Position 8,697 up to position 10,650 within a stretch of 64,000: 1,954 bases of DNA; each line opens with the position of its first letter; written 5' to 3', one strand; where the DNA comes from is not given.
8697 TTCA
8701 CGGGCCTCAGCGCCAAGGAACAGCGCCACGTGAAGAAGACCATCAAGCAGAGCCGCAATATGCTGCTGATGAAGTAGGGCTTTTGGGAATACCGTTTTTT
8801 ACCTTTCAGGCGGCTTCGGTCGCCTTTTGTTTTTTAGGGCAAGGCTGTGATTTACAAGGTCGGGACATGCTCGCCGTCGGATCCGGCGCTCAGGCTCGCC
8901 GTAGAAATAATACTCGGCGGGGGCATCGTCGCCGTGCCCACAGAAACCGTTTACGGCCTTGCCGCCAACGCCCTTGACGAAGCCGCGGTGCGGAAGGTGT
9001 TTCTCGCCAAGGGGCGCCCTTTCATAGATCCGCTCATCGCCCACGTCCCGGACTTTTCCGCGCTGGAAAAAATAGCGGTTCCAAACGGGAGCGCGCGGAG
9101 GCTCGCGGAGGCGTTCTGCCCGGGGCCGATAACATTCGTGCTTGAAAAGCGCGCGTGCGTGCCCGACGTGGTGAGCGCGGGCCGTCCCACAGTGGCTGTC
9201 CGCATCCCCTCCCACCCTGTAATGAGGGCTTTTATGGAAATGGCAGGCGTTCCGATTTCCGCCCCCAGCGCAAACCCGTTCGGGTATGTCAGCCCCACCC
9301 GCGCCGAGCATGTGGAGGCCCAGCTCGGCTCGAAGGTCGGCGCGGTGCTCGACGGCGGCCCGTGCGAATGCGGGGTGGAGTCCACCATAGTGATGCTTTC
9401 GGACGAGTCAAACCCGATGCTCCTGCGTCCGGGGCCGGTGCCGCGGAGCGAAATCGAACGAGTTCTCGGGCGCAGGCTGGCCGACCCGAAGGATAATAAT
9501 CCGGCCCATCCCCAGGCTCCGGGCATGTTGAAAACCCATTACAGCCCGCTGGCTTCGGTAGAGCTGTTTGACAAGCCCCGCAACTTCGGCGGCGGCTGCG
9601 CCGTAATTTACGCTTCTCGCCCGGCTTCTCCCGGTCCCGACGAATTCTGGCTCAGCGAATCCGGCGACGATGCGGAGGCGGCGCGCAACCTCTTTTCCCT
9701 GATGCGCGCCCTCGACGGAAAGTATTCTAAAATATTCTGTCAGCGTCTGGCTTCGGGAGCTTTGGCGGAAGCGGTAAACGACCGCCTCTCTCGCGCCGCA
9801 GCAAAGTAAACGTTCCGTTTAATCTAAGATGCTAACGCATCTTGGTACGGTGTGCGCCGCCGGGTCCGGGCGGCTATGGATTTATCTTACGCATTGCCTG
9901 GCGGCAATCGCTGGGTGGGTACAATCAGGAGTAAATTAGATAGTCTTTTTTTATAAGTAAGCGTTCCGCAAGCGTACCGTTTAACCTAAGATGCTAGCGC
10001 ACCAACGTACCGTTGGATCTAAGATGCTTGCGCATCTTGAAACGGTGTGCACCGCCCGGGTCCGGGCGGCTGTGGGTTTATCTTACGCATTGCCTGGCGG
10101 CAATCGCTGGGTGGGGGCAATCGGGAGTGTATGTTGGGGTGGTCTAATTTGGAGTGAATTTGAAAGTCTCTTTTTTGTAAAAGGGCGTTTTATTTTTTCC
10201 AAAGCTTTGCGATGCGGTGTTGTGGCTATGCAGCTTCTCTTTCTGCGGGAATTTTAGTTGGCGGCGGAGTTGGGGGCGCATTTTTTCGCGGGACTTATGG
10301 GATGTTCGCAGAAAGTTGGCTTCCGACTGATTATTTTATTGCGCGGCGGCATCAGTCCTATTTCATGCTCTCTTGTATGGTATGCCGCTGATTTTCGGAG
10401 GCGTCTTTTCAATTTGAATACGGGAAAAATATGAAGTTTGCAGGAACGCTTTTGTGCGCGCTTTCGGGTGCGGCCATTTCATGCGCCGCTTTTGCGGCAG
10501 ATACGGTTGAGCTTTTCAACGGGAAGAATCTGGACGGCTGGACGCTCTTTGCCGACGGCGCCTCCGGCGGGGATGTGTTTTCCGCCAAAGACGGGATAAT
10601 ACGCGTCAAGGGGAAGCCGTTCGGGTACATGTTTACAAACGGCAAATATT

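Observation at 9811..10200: Tandem duplicated structured elements with U-tracts in Sua5-DUF1080 intergenic region: candidate paired sRNA genes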

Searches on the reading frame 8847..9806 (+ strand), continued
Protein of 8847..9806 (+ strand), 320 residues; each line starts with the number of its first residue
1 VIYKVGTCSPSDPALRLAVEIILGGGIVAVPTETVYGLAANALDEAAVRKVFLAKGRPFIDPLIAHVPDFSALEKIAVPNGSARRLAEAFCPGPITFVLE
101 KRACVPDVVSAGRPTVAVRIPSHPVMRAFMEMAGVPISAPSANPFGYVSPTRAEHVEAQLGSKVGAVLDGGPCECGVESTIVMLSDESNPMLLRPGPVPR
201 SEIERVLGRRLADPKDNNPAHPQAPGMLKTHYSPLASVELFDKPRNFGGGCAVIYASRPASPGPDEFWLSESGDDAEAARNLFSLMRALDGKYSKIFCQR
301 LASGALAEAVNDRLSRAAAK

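Call 91: list_cluster_members(proteins=[window:8847-9806:+, window:10431-11069:+, P0014, P0006])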
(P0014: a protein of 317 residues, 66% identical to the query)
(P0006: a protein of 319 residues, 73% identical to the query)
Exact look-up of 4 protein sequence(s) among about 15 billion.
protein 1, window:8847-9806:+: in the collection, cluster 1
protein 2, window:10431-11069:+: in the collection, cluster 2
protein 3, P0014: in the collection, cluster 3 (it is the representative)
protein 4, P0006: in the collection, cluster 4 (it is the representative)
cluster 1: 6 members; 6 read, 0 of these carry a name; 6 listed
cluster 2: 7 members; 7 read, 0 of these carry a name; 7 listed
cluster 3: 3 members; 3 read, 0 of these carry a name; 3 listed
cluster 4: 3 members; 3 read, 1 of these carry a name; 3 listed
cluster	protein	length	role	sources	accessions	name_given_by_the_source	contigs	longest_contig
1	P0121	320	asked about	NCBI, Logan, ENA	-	-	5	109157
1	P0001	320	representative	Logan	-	-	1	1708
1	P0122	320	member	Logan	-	-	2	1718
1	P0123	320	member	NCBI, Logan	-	-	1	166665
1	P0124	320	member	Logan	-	-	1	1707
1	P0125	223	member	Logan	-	-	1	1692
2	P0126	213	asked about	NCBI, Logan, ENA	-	-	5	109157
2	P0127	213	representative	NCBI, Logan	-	-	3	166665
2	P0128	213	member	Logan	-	-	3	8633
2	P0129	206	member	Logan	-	-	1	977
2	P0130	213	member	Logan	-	-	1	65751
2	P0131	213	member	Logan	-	-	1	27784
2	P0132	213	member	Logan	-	-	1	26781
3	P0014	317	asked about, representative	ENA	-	-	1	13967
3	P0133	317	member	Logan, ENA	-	-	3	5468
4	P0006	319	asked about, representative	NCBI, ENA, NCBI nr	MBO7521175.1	MAG: threonylcarbamoyl-AMP synthase [Opitutales bacterium] | threonylcarbamoyl-AMP synthase [Opitutales bacterium]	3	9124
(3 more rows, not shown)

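Call 92: find_encoding_contigs(protein=P0130, flank=3000, max_places=3)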
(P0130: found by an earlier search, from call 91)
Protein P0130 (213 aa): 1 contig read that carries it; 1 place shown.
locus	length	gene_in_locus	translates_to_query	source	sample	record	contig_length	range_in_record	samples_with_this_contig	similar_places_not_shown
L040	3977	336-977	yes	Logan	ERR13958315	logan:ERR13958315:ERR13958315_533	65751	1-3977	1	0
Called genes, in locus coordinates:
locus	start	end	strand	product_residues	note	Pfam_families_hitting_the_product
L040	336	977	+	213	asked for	PF06439:3keto-disac_hyd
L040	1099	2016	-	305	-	PF01641:SelR, PF01625:PMSR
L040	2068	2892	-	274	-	PF06691:DUF1189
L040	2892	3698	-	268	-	PF00849:PseudoU_synth_2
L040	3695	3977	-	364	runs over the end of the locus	-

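Call 93: find_encoding_contigs(protein=P0131, flank=3000, max_places=3)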
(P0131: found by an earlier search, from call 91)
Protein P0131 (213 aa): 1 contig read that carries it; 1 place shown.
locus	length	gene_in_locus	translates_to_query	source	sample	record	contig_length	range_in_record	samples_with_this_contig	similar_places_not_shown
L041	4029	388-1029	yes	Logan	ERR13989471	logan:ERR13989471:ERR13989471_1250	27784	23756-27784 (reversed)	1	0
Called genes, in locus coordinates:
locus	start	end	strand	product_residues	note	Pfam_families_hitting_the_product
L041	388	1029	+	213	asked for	PF06439:3keto-disac_hyd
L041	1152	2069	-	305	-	PF01641:SelR, PF01625:PMSR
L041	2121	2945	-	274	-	PF06691:DUF1189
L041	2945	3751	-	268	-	PF00849:PseudoU_synth_2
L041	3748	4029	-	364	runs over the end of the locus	-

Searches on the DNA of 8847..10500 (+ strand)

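Call 5: search_rna_families(source=window, start=9700, end=10500, threshold=evalue, max_evalue=10, show_alignments=5)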
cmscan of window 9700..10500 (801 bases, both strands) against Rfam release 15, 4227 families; matches with E-value up to 10: 0.
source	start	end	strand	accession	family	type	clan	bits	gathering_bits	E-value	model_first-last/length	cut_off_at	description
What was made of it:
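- On Any Rfam 15 RNA family: Nothing at E<=10 in 9700-10500 (call 5).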

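Call 71: build_rna_model(alignment_id=A5, structure=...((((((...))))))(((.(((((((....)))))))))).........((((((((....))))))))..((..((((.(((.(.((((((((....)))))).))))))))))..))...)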
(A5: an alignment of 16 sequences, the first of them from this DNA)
Model R1 built from alignment A5 (16 sequences, 125 columns); structure: as given.
model positions 125; base pairs 42; branch points 3; effective number of sequences 1.12; information 0.591 bits per position. Calibrated on 0.2 Mb of random sequence (short: E-values are rough).
structure used (alignment columns):
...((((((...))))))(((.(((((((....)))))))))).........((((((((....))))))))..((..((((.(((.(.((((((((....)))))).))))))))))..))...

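Call 72: search_with_rna_model(model_id=R1, sources=[window, L005, L006, L007, L008, L009, L010, L011, L012, L013, L015, L016, L017, L018, L020, L021, L022, L023], max_evalue=10, make_alignment=true)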
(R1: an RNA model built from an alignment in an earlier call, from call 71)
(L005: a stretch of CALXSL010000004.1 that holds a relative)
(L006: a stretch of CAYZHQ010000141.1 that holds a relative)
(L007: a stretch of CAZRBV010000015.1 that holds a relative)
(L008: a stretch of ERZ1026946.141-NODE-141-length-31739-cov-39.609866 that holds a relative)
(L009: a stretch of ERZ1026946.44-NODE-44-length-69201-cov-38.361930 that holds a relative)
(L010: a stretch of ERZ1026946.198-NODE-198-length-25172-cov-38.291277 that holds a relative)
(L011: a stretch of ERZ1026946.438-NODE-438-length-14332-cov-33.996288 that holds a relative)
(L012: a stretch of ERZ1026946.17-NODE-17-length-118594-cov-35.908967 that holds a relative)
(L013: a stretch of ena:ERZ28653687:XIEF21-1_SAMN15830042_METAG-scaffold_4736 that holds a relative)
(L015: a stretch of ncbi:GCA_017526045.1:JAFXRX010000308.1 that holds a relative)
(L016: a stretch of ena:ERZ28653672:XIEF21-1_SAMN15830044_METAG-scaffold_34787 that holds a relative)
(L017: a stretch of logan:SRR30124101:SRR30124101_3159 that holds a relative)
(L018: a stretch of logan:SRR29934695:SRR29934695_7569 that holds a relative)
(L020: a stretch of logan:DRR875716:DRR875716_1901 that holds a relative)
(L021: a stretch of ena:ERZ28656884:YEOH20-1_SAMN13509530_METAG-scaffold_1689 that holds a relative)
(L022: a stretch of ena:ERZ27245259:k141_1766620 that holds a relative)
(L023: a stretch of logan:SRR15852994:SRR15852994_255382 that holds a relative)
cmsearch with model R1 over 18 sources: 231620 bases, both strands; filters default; matches with E-value up to 10: 24.
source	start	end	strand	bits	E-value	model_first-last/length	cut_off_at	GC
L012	1209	1332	+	140.8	2.5e-30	1-125/125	no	0.59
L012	1588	1711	+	140.3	3.3e-30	1-125/125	no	0.59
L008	8010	8134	+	140.2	3.5e-30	1-125/125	no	0.62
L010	66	189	-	140.1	3.6e-30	1-125/125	no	0.56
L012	1399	1522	+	140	3.7e-30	1-125/125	no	0.58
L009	3269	3393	-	139.5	5.1e-30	1-125/125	no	0.62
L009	3087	3211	-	137.2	1.7e-29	1-125/125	no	0.62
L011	11096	11219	-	135.9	3.3e-29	1-125/125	no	0.59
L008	8702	8826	+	135.1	5.2e-29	1-125/125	no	0.6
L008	8200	8323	+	133.9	9.5e-29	1-125/125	no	0.58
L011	11272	11395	-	132.2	2.4e-28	1-125/125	no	0.59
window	9999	10122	+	132.1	2.5e-28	1-125/125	no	0.6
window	9804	9926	+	129.9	8.2e-28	1-125/125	no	0.54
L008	8358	8482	+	129.1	1.2e-27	1-125/125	no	0.58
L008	8542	8666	+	126.7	4.4e-27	1-125/125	no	0.59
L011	10905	11030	-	113.8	4.2e-24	1-125/125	no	0.55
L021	654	779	+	67.6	1.7e-13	1-125/125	no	0.59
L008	8860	8963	+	59.7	1.1e-11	1-125/125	no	0.52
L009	2827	2944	-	24.8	0.0012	1-125/125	no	0.58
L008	8912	8940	-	22.8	0.0035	44-72/125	no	0.76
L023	1680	1708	+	21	0.009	1-29/125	3'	0.52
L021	682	764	-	11.7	1.2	1-125/125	no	0.61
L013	12476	12502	+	7.8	9.8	86-112/125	no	0.67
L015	7134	7160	+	7.8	9.8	86-112/125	no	0.67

Alignment A6: 24 matches aligned to the model, 164 columns, each read 5' to 3' on its own strand. Consensus structure (alignment columns), stored with it:
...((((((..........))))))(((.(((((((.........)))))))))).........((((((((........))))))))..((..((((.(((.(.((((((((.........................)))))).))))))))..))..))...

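Call 73: search_with_rna_model(model_id=R1, source=L021, start=500, end=950, max_evalue=0.01, show_alignments=1, filters=off)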
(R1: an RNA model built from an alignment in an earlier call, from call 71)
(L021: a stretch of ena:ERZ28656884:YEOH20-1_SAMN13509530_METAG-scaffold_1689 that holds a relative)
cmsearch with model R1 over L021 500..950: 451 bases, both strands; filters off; matches with E-value up to 0.01: 2.
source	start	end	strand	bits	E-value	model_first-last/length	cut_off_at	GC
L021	654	779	+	67.6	3.3e-16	1-125/125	no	0.59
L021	682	764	-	11.7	0.0024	1-125/125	no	0.61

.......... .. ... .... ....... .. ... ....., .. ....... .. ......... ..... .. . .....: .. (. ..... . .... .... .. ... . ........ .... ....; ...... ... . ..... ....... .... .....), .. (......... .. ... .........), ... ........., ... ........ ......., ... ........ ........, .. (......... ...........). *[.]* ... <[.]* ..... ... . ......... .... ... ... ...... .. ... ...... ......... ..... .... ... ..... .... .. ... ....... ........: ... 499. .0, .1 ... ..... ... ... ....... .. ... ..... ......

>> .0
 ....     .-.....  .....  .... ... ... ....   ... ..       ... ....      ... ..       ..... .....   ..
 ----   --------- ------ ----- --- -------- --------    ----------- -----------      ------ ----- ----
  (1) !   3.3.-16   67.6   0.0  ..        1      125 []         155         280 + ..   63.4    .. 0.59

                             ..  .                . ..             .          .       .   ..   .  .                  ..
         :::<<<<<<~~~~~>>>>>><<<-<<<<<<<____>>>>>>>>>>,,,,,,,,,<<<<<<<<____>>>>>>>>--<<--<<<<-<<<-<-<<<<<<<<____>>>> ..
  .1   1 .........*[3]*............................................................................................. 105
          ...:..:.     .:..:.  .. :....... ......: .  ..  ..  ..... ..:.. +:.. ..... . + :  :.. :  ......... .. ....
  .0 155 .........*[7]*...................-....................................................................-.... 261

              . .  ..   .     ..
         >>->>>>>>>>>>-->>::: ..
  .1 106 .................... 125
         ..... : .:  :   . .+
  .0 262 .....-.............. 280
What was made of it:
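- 9877..9923 (+): Core of unit 1. The outer stem P3 is G·U-rich and forms on the + strand only (9877-9889 with 9912-9923). It encloses hairpin P4, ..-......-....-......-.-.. (9891-9911). The P4 sequence is unchanged in the diverged copy L021 (call 73).
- The P4 sequence itself, and not only its pairing, is unchanged in the diverged L021 copy (call 73).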

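Call 78: search_dna_similar(query=window:9804-10180:+, collection=phages, mode=distant, max_evalue=0.001, max_rows=10)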
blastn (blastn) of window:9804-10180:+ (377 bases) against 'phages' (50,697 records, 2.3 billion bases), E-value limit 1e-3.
No match.

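Call 79: search_dna_similar(query=window:9804-10180:+, collection=plasmids, mode=distant, max_evalue=0.001, max_rows=10)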
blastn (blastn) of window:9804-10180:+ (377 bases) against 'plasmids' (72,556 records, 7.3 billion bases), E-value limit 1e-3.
No match.
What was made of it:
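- Tried and rejected: blastn against phage and plasmid collections found no match (calls 78, 79).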

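Call 90: search_with_rna_model(model_id=R1, sources=[L033, L034, L035, L036, L037, L038, L039, L024, L025, L026], max_evalue=1)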
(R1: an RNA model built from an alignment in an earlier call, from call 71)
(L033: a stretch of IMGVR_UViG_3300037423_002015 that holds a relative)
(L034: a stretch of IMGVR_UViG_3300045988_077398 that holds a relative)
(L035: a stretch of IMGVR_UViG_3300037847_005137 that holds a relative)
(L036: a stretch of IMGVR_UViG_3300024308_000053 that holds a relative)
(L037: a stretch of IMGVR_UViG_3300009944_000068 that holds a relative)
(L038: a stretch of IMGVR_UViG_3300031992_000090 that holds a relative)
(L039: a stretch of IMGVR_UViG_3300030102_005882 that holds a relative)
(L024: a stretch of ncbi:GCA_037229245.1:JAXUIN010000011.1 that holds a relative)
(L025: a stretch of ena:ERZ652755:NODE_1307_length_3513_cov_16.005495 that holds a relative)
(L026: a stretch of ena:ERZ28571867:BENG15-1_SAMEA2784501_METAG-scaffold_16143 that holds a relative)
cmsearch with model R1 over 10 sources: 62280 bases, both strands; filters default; matches with E-value up to 1: 9.
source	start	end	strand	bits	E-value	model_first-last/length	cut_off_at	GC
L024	5210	5333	+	136.8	5.7e-30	1-125/125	no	0.55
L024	5406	5529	+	120.5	3.2e-26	1-125/125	no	0.56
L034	1084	1104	-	16.8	0.023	21-41/125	no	0.43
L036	10964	10984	+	16.8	0.023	21-41/125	no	0.43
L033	1819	1841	-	16.1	0.032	20-42/125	no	0.43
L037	4449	4469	+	15.4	0.047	21-41/125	no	0.52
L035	1830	1850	+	14.6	0.071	21-41/125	no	0.43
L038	4064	4086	+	14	0.1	20-42/125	no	0.52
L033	1817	1841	+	12.5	0.21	19-43/125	no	0.44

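Call 96: search_rna_families(source=L021, start=560, end=900, threshold=evalue, max_evalue=10)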
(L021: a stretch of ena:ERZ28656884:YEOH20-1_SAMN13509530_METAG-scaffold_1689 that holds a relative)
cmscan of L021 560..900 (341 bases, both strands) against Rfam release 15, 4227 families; matches with E-value up to 10: 1.
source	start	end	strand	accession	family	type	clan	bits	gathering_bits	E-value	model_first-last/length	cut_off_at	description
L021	560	627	+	RF01403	STnc290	Gene; sRNA;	-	14.9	60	5.6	1-65/65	no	STnc290 Hfq binding RNA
